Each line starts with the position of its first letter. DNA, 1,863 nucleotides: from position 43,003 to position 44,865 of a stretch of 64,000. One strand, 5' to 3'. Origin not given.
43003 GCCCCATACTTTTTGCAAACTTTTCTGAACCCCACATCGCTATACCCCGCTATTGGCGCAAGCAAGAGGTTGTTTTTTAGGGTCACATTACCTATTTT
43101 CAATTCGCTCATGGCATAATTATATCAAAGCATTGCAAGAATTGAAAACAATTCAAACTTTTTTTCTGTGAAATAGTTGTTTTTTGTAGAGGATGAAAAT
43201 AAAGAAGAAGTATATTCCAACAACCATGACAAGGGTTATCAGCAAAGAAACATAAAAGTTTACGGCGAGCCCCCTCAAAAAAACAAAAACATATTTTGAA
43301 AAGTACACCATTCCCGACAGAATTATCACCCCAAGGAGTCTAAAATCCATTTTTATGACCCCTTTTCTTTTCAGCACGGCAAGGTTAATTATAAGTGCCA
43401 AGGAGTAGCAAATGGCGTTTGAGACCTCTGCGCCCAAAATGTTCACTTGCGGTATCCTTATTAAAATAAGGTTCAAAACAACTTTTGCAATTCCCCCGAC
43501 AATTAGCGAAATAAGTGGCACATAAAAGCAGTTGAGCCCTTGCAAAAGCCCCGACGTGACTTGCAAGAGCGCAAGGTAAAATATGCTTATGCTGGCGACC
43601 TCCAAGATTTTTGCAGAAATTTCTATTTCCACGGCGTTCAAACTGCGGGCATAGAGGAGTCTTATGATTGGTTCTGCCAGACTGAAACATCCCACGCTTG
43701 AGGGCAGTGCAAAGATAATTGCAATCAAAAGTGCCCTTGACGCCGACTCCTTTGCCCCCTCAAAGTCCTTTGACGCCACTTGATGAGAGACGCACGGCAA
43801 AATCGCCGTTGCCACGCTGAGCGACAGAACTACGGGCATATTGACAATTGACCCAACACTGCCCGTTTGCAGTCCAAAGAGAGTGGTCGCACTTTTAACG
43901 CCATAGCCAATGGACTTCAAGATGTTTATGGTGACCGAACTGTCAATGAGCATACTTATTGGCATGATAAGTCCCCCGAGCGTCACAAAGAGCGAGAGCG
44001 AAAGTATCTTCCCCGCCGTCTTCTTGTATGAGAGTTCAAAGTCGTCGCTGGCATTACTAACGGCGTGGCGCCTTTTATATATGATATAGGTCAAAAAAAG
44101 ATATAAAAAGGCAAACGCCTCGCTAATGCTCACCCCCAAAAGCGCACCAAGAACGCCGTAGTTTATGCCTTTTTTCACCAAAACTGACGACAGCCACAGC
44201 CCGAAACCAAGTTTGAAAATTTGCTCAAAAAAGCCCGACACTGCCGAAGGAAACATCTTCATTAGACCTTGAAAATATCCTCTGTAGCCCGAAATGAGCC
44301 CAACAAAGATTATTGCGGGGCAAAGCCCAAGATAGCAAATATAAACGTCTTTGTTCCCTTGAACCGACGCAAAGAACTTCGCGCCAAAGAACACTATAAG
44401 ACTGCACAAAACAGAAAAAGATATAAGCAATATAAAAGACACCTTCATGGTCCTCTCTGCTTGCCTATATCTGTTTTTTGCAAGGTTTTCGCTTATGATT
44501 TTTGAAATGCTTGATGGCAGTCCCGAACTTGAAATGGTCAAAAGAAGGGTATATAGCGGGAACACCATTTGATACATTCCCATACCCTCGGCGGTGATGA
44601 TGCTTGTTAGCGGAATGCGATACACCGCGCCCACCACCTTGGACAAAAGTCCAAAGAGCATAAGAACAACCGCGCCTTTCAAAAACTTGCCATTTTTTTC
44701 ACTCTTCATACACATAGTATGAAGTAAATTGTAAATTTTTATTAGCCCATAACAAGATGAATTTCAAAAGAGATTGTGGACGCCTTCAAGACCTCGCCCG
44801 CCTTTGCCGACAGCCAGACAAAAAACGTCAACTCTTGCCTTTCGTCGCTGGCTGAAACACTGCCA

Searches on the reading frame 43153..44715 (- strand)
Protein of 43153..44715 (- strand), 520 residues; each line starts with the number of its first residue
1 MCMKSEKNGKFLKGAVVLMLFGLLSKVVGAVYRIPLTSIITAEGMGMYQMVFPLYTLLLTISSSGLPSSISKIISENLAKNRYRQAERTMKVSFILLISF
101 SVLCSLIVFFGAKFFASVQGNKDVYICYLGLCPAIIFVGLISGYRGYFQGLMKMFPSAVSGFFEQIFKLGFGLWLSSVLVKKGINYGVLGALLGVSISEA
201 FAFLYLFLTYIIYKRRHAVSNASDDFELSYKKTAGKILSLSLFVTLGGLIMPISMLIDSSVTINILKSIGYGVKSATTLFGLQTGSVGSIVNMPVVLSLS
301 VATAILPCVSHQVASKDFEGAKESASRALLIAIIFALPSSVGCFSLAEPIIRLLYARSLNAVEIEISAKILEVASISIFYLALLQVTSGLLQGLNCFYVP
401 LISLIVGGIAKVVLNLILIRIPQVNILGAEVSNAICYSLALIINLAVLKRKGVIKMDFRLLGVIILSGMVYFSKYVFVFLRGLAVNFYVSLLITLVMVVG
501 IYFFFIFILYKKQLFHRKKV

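Call 73: search_protein_families(library=pfam, proteins=[window:43153-44715:-], max_evalue=0.0001)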
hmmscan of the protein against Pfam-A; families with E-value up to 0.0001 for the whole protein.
window:43153-44715:- (520 aa): 3 families
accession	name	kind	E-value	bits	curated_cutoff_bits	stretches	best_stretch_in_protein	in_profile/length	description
PF01943.22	Polysacc_synt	-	1.6e-22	80.7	28.2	1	12-310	2-271/274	Polysaccharide biosynthesis protein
PF01554.23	MatE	-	9.6e-15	55.1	24.9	1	287-417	34-161/161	MatE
PF03023.19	MurJ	-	1.9e-06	27.2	27.4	1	133-488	106-441/451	Lipid II flippase MurJ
